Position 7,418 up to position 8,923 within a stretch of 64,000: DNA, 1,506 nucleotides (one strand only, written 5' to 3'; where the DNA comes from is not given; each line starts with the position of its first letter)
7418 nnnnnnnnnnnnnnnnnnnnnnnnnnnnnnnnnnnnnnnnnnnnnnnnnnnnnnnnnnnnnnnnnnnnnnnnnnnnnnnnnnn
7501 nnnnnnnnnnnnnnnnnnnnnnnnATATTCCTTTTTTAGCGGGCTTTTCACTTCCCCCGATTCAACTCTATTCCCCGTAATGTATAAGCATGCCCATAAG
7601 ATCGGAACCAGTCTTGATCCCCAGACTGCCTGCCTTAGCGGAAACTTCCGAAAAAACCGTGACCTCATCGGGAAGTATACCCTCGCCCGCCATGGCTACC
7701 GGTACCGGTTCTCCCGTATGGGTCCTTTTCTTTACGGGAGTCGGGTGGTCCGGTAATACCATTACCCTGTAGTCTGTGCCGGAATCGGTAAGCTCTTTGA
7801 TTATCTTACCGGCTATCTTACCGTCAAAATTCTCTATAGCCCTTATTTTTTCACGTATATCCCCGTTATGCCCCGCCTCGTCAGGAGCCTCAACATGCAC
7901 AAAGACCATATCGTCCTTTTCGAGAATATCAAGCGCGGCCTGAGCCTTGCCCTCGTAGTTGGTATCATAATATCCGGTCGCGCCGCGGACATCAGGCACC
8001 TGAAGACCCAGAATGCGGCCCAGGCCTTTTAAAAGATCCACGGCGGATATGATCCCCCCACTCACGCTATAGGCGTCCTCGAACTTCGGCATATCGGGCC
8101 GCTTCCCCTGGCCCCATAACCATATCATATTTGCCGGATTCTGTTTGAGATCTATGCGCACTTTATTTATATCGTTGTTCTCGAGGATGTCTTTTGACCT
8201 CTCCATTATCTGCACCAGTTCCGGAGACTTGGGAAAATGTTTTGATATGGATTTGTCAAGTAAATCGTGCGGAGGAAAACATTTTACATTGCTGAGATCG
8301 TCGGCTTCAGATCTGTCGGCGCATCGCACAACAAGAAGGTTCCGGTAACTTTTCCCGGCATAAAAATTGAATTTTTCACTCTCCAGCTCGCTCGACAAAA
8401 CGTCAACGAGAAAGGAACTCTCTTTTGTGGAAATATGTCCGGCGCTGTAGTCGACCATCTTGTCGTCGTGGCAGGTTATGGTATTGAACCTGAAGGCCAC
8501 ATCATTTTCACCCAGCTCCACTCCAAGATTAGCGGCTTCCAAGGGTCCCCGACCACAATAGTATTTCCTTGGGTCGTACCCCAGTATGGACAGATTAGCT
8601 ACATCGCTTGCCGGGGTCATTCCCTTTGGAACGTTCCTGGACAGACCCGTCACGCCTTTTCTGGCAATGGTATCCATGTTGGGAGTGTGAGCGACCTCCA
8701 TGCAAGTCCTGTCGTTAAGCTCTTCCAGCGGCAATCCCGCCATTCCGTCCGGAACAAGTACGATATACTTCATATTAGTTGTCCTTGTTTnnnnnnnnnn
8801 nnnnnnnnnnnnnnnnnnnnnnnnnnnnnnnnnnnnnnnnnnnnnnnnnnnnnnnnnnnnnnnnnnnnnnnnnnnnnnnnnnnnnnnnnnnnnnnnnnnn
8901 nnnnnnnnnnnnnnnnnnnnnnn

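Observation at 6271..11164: Phosphoglycerate-mutase-like gene occupying the homoserine kinase position in a lysC-X-thrC-hom cluster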

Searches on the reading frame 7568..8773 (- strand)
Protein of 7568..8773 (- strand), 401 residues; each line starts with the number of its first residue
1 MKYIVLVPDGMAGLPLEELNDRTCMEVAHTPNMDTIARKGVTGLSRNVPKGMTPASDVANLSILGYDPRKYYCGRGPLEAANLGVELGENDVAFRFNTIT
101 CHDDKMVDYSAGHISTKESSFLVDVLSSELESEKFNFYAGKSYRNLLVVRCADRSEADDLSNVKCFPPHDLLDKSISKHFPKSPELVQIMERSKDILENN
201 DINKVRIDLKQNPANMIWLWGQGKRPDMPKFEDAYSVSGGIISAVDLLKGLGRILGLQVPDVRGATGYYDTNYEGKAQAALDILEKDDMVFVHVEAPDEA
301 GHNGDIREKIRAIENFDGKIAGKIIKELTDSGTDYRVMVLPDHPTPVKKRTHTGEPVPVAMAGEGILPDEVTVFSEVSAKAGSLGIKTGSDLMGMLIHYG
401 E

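Call 3: search_protein_families(library=ncbifam, proteins=[window:7568-8773:-])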
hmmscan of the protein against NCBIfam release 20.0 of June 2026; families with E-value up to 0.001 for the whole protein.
window:7568-8773:- (401 aa): 6 families
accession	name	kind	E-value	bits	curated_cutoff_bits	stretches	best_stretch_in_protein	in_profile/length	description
NF003242.0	PRK04200.1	equivalog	2.7e-163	543.5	426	1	1-397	1-393/395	cofactor-independent phosphoglycerate mutase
TIGR02535.1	hyp_Hser_kinase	hypoth_equivalog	2.1e-158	527.3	446.3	1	1-397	1-396/397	proposed homoserine kinase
TIGR00306.2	apgM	subfamily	7e-154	512.7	320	1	2-396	1-402/403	2,3-bisphosphoglycerate-independent phosphoglycerate mutase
NF003104.0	PRK04024.1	equivalog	2.5e-98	329.6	489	1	1-399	3-403/412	2,3-bisphosphoglycerate-independent phosphoglycerate mutase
NF038358.1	phophono_PhpG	equivalog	6.2e-72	242.6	545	2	185-397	206-416/417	CMP-5'-phosphonoformate--3-phosphoglycerate phosphonoformyl transferase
NF003160.0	PRK04135.1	equivalog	2.1e-63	214.4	468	1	2-398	17-393/403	2,3-bisphosphoglycerate-independent phosphoglycerate mutase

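Call 4: search_protein_families(library=pfam, proteins=[window:7568-8773:-])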
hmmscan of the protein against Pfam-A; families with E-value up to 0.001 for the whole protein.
window:7568-8773:- (401 aa): 2 families
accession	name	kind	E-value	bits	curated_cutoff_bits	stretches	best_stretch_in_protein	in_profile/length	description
PF10143.14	PhosphMutase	-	1.7e-50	171.7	21.5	1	37-203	1-170/170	2,3-bisphosphoglycerate-independent phosphoglycerate mutase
PF01676.23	Metalloenzyme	-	9e-44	150.3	24.3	1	1-395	1-248/252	Metalloenzyme superfamily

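Call 6: find_homologous_proteins(query=window:7568-8773:-, max_evalue=1e-10)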
Query window:7568-8773:- (401 aa): 8000 proteins with E <= 1e-10 among 8000 candidates; the best 120 are listed.
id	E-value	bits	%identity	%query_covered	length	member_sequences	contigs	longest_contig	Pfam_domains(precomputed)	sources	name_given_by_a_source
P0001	1.0e-252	856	92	100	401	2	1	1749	PF10143.15,PF01676.24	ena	-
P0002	2.4e-242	822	88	100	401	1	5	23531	PF10143.15,PF01676.24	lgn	-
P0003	7.5e-226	768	82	100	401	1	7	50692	PF10143.15,PF01676.24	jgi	jgi:2,3-bisphosphoglycerate-independent phosphoglycerate mutase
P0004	1.9e-225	766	82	100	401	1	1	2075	PF10143.15,PF01676.24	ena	-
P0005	3.8e-209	713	76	100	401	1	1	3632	PF10143.15,PF01676.24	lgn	-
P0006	1.6e-206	704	76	99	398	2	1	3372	PF10143.15,PF01676.24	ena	-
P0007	6.9e-206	702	75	99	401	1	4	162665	PF10143.15,PF01676.24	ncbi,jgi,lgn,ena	-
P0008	2.3e-204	697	77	99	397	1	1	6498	PF10143.15,PF01676.24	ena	-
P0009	5.8e-204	696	75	99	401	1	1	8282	PF10143.15,PF01676.24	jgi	jgi:2,3-bisphosphoglycerate-independent phosphoglycerate mutase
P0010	8.5e-204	695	75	100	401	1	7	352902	PF10143.15,PF01676.24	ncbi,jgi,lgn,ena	-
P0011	9.8e-204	695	75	100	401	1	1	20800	PF10143.15,PF01676.24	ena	-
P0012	1.7e-203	694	74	100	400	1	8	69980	PF10143.15,PF01676.24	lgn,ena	-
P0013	8.2e-203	692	74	100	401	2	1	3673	PF10143.15,PF01676.24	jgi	jgi:2,3-bisphosphoglycerate-independent phosphoglycerate mutase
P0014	9.2e-203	692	74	99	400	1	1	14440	PF10143.15,PF01676.24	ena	-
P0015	2.7e-202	690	75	99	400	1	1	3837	PF10143.15,PF01676.24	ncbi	-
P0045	4.0e-197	673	71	99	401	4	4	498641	PF10143.15,PF01676.24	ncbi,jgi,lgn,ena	-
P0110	2.4e-183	628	68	99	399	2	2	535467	PF10143.15,PF01676.24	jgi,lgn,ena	-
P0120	1.6e-176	605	64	99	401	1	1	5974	PF10143.15,PF01676.24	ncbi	-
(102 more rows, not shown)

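Call 9: search_solved_structures(query=window:7568-8773:-, show_alignments=3, max_evalue=0.001)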
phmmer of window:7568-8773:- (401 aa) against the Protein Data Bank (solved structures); distinct sequences matched with E-value up to 0.001: 5.
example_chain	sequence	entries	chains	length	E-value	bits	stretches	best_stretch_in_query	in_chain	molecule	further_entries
3kd8_A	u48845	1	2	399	1.5e-62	215.1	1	3-396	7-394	2,3-bisphosphoglycerate-independent phosphoglycerate mutase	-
3idd_A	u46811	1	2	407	1.5e-62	215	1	3-396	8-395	2,3-bisphosphoglycerate-independent phosphoglycerate mutase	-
2zkt_A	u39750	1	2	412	8.3e-61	209.3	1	3-396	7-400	2,3-bisphosphoglycerate-independent phosphoglycerate mutase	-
7tl8_A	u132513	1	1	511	0.00041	22.7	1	274-374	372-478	2,3-bisphosphoglycerate-independent phosphoglycerate mutase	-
4my4_A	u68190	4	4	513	0.00043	22.6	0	274-371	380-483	2,3-bisphosphoglycerate-independent phosphoglycerate mutase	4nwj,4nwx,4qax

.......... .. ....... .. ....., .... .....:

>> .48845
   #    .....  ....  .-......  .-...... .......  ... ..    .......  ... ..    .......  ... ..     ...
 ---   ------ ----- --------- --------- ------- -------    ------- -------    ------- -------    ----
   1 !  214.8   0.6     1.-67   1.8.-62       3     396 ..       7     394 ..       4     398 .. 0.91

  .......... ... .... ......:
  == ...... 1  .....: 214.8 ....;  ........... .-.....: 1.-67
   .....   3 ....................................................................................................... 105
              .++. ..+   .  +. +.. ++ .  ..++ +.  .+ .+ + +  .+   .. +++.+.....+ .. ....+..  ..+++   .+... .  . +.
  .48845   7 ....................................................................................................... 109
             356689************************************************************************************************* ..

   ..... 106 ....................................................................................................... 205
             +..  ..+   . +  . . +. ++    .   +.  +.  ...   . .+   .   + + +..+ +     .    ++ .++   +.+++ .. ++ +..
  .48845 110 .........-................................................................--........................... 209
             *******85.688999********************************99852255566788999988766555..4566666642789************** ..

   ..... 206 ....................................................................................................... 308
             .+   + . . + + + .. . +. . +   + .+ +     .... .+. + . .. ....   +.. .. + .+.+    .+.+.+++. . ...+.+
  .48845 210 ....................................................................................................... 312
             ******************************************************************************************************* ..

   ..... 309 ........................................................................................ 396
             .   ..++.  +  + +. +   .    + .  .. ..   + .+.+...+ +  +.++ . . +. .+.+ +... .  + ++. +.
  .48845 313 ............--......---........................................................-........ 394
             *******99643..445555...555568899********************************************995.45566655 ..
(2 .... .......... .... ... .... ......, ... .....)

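Call 18: find_encoding_contigs(protein=window:7568-8773:-, flank=10000, max_places=4)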
Protein window:7568-8773:- (401 aa): 9 contigs read that carry it; 4 places shown.
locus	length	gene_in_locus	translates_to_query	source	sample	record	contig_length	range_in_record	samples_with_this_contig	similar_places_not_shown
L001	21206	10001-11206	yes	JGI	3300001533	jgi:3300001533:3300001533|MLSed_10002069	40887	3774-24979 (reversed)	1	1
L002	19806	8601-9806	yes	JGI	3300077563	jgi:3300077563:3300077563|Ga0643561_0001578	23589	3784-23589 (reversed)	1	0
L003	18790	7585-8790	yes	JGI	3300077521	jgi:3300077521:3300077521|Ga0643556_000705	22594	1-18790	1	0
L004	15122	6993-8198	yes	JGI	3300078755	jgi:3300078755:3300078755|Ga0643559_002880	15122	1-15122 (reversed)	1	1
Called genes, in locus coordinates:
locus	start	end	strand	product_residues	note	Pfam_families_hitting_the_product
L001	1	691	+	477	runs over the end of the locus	PF02878:PGM_PMM_I, PF02879:PGM_PMM_II, PF02880:PGM_PMM_III, PF00408:PGM_PMM_IV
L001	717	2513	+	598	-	PF00009:GTP_EFTU, PF03144:GTP_EFTU_D2, PF14492:EFG_III (faint), PF00679:EFG_C, PF06421:LepA_C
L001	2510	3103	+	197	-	PF10502:Peptidase_S26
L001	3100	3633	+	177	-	PF01066:CDP-OH_P_transf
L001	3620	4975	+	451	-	PF00350:Dynamin_N (faint), PF01926:MMR_HSR1, PF02421:FeoB_N, PF04548:AIG1 (weak), PF00009:GTP_EFTU (weak), PF01926:MMR_HSR1, PF02421:FeoB_N, PF14714:KH_dom-like, +1 more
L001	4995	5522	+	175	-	PF02660:G3P_acyltransf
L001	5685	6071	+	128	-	-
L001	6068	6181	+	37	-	-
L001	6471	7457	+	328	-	PF01210:NAD_Gly3P_dh_N, PF07479:NAD_Gly3P_dh_C, PF20618:GPD_NAD_C_bact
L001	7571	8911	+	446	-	PF03447:NAD_binding_3, PF00742:Homoserine_dh, PF01842:ACT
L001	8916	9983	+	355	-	PF00291:PALP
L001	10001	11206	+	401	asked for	PF01676:Metalloenzyme, PF10143:PhosphMutase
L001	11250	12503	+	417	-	PF00696:AA_kinase, PF01842:ACT, PF22468:ACT_9, PF13840:ACT_7, PF22468:ACT_9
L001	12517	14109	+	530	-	PF00682:HMGL-like, PF22617:HCS_D2, PF08502:LeuA_dimer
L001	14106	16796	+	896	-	PF00133:tRNA-synt_1, PF09334:tRNA-synt_1g, PF13603:tRNA-synt_1_2 (faint), PF09334:tRNA-synt_1g (weak), PF08264:Anticodon_1, PF10458:Val_tRNA-synt_C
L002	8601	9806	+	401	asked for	PF01676:Metalloenzyme, PF10143:PhosphMutase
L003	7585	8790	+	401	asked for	PF01676:Metalloenzyme, PF10143:PhosphMutase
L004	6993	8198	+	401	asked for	PF01676:Metalloenzyme, PF10143:PhosphMutase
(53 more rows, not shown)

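Call 22: find_encoding_contigs(protein=P0110, flank=8000, max_places=1)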
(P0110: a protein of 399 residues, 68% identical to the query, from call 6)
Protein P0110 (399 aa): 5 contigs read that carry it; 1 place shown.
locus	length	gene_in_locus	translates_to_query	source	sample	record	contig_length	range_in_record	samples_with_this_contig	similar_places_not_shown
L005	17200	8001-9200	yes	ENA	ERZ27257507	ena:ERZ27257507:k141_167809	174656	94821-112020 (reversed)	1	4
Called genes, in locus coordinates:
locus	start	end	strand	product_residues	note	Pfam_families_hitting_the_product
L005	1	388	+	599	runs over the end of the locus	PF00009:GTP_EFTU, PF03144:GTP_EFTU_D2, PF00679:EFG_C, PF06421:LepA_C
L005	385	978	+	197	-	PF10502:Peptidase_S26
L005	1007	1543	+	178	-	PF01066:CDP-OH_P_transf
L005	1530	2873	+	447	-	PF00071:Ras (faint), PF00350:Dynamin_N (faint), PF01926:MMR_HSR1, PF02421:FeoB_N, PF01926:MMR_HSR1, PF02421:FeoB_N, PF00009:GTP_EFTU, PF14714:KH_dom-like, +4 more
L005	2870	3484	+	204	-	PF02660:G3P_acyltransf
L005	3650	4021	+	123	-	-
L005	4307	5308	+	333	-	PF01210:NAD_Gly3P_dh_N, PF03807:F420_oxidored (faint), PF07479:NAD_Gly3P_dh_C, PF20618:GPD_NAD_C_bact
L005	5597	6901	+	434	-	PF03447:NAD_binding_3, PF00742:Homoserine_dh, PF01842:ACT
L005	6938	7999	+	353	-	PF00291:PALP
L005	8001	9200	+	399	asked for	PF01676:Metalloenzyme, PF10143:PhosphMutase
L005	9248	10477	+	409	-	PF00696:AA_kinase, PF01842:ACT, PF22468:ACT_9, PF01842:ACT (weak), PF13840:ACT_7, PF22468:ACT_9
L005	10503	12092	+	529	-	PF00682:HMGL-like, PF22617:HCS_D2, PF08502:LeuA_dimer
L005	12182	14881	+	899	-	PF00133:tRNA-synt_1, PF01406:tRNA-synt_1e (faint), PF09334:tRNA-synt_1g, PF13603:tRNA-synt_1_2 (faint), PF09334:tRNA-synt_1g (weak), PF08264:Anticodon_1, PF10458:Val_tRNA-synt_C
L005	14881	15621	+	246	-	PF01479:S4, PF00849:PseudoU_synth_2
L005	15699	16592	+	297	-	PF02749:QRPTase_N, PF01729:QRPTase_C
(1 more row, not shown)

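Call 23: find_encoding_contigs(protein=P0045, flank=8000, max_places=1)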
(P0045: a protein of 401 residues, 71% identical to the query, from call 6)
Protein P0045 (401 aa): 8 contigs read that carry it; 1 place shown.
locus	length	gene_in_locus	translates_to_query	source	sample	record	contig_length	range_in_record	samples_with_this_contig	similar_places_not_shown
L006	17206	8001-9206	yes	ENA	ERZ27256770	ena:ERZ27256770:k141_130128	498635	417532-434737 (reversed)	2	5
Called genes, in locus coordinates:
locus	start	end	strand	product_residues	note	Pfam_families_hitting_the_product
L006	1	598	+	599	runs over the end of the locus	PF00009:GTP_EFTU, PF03144:GTP_EFTU_D2, PF14492:EFG_III (faint), PF00679:EFG_C, PF06421:LepA_C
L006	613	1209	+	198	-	PF10502:Peptidase_S26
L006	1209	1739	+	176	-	PF01066:CDP-OH_P_transf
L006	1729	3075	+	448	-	PF00071:Ras (faint), PF01926:MMR_HSR1, PF02421:FeoB_N, PF04548:AIG1, PF00009:GTP_EFTU, PF01926:MMR_HSR1, PF02421:FeoB_N, PF14714:KH_dom-like, +4 more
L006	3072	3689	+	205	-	PF02660:G3P_acyltransf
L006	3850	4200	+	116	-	-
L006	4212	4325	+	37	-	-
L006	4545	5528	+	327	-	PF01210:NAD_Gly3P_dh_N, PF07479:NAD_Gly3P_dh_C, PF20618:GPD_NAD_C_bact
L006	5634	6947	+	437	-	PF03447:NAD_binding_3, PF00742:Homoserine_dh, PF01842:ACT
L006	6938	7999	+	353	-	PF00291:PALP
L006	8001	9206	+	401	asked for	PF01676:Metalloenzyme, PF10143:PhosphMutase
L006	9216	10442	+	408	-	PF00696:AA_kinase, PF01842:ACT, PF22468:ACT_9, PF13840:ACT_7, PF22468:ACT_9, PF01842:ACT (weak)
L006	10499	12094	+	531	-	PF00682:HMGL-like, PF22617:HCS_D2, PF08502:LeuA_dimer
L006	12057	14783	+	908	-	PF00133:tRNA-synt_1, PF09334:tRNA-synt_1g, PF08264:Anticodon_1, PF10458:Val_tRNA-synt_C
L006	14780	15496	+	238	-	PF01479:S4, PF00849:PseudoU_synth_2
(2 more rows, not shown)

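Call 24: find_encoding_contigs(protein=P0120, flank=8000, max_places=1)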
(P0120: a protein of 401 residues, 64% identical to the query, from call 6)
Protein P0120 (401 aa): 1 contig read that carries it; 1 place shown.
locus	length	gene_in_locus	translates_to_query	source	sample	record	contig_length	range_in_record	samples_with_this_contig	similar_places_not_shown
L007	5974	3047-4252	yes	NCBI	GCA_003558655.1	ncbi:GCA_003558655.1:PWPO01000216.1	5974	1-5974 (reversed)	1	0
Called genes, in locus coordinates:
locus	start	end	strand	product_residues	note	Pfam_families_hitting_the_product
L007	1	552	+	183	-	?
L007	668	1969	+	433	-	PF03447:NAD_binding_3, PF00742:Homoserine_dh, PF01842:ACT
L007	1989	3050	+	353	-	PF00291:PALP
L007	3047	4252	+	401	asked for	PF01676:Metalloenzyme, PF10143:PhosphMutase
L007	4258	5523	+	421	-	PF00696:AA_kinase, PF01842:ACT, PF22468:ACT_9, PF13840:ACT_7, PF22468:ACT_9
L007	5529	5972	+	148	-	?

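Call 37: search_protein_representatives(protein=window:7568-8773:-)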
Query: 401 residues. Proteins with E-value up to 0.001 (for the whole library): 6007; up to 1e-10: 3693; up to 1e-30: 1049. The best 150 are listed.
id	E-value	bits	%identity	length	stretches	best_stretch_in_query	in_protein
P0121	1.9e-126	438.7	53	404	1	2-388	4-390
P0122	1.0e-114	400.1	51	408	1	1-399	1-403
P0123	4.2e-113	394.7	51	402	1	1-397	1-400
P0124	7.7e-108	377.4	48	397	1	1-394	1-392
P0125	9.4e-108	377.1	47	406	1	1-396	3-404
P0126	4.0e-106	371.8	45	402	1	2-398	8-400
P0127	5.5e-106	371.3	49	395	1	2-397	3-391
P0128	7.0e-106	371.0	49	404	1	1-397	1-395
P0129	3.3e-105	368.8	45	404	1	1-393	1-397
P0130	2.2e-103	362.8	47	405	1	1-380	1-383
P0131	3.6e-103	362.0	49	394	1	12-374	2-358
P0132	6.8e-103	361.1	48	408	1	1-394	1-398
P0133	1.9e-102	359.6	48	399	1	1-397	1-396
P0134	8.3e-102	357.5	42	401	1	1-396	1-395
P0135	3.7e-101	355.4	46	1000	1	1-393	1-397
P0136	4.7e-101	355.1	46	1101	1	1-398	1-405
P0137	7.8e-101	354.3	45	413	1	1-398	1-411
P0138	1.8e-100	353.1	45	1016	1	1-393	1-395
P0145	3.0e-98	345.8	44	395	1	1-395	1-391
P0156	6.0e-96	338.3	46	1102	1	1-398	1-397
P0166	2.6e-93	329.6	43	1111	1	1-398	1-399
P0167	6.4e-93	328.3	44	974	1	1-397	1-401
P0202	1.9e-85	303.7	46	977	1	1-360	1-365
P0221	1.5e-82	294.2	40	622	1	1-396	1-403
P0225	8.5e-82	291.7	40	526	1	1-397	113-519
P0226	6.8e-81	288.7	44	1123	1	26-394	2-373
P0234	7.6e-80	285.2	40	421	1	1-396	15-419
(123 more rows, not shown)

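Call 38: search_protein_families(library=pfam, proteins=[P0135, P0136, P0138, P0156, P0166, P0167, P0202, P0226, P0221, P0225], max_evalue=0.00001)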
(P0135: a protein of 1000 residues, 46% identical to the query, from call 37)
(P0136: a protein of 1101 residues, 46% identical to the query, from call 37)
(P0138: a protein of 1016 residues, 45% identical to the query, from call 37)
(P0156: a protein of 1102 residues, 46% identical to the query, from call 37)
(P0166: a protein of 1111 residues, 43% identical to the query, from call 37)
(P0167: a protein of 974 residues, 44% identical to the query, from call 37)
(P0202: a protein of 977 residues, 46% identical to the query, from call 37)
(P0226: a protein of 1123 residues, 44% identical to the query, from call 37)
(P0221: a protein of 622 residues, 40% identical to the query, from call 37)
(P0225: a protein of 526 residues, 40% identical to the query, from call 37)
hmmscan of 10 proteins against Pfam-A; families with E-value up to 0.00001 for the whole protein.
P0135 (1000 aa): 2 families
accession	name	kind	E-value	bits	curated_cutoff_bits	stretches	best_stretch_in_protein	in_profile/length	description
PF10143.14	PhosphMutase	-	2.6e-59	200.4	21.5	1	38-205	2-170/170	2,3-bisphosphoglycerate-independent phosphoglycerate mutase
PF01676.23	Metalloenzyme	-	5.3e-42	144.5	24.3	1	1-370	1-226/252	Metalloenzyme superfamily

P0136 (1101 aa): 2 families
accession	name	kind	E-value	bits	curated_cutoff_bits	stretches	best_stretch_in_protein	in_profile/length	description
PF10143.14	PhosphMutase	-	4.2e-64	216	21.5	1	38-205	2-170/170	2,3-bisphosphoglycerate-independent phosphoglycerate mutase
PF01676.23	Metalloenzyme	-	1.9e-46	159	24.3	1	1-375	1-231/252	Metalloenzyme superfamily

P0138 (1016 aa): 2 families
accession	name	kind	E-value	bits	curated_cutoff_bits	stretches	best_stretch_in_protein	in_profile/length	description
PF10143.14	PhosphMutase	-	1.6e-57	194.5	21.5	1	38-205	2-170/170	2,3-bisphosphoglycerate-independent phosphoglycerate mutase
PF01676.23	Metalloenzyme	-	7e-44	150.7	24.3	1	1-379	1-229/252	Metalloenzyme superfamily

P0156 (1102 aa): 2 families
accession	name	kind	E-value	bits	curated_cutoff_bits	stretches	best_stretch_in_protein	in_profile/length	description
PF10143.14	PhosphMutase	-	1.3e-61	207.8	21.5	1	37-201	1-170/170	2,3-bisphosphoglycerate-independent phosphoglycerate mutase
PF01676.23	Metalloenzyme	-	7.5e-44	150.6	24.3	1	1-394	1-248/252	Metalloenzyme superfamily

P0166 (1111 aa): 2 families
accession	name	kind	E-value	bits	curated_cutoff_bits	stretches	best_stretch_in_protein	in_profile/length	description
PF10143.14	PhosphMutase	-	2.2e-56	190.9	21.5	1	37-205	1-170/170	2,3-bisphosphoglycerate-independent phosphoglycerate mutase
PF01676.23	Metalloenzyme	-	1.4e-47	162.8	24.3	1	1-387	1-239/252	Metalloenzyme superfamily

P0167 (974 aa): 2 families
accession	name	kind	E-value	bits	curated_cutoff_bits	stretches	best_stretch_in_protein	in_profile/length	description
PF10143.14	PhosphMutase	-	2.7e-57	193.8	21.5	1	40-206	4-170/170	2,3-bisphosphoglycerate-independent phosphoglycerate mutase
PF01676.23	Metalloenzyme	-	3.6e-39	135.2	24.3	1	1-369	1-225/252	Metalloenzyme superfamily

P0202 (977 aa): 2 families
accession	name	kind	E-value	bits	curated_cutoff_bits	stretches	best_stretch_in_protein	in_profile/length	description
PF10143.14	PhosphMutase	-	1.9e-53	181.3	21.5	1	37-207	1-170/170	2,3-bisphosphoglycerate-independent phosphoglycerate mutase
PF01676.23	Metalloenzyme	-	2.2e-34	119.6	24.3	1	1-374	1-228/252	Metalloenzyme superfamily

P0226 (1123 aa): 2 families
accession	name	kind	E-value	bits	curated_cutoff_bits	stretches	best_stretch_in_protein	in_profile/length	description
PF10143.14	PhosphMutase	-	3.7e-54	183.6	21.5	1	13-181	1-170/170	2,3-bisphosphoglycerate-independent phosphoglycerate mutase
PF01676.23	Metalloenzyme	-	7.9e-34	117.7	24.3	1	4-346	25-226/252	Metalloenzyme superfamily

P0221 (622 aa): 3 families
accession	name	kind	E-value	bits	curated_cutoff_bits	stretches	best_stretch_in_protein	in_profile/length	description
PF10143.14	PhosphMutase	-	9.2e-50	169.3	21.5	1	38-209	2-170/170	2,3-bisphosphoglycerate-independent phosphoglycerate mutase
PF01676.23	Metalloenzyme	-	6.3e-42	144.3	24.3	1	1-405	1-251/252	Metalloenzyme superfamily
PF10502.14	Peptidase_S26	-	4.2e-34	118.4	22.9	1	430-611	2-166/168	Signal peptidase, peptidase S26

P0225 (526 aa): 2 families
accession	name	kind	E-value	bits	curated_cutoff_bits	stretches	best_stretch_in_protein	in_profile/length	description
PF10143.14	PhosphMutase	-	2.4e-46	158.2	21.5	1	149-324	1-170/170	2,3-bisphosphoglycerate-independent phosphoglycerate mutase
PF01676.23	Metalloenzyme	-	7.1e-36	124.4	24.3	1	113-501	1-232/252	Metalloenzyme superfamily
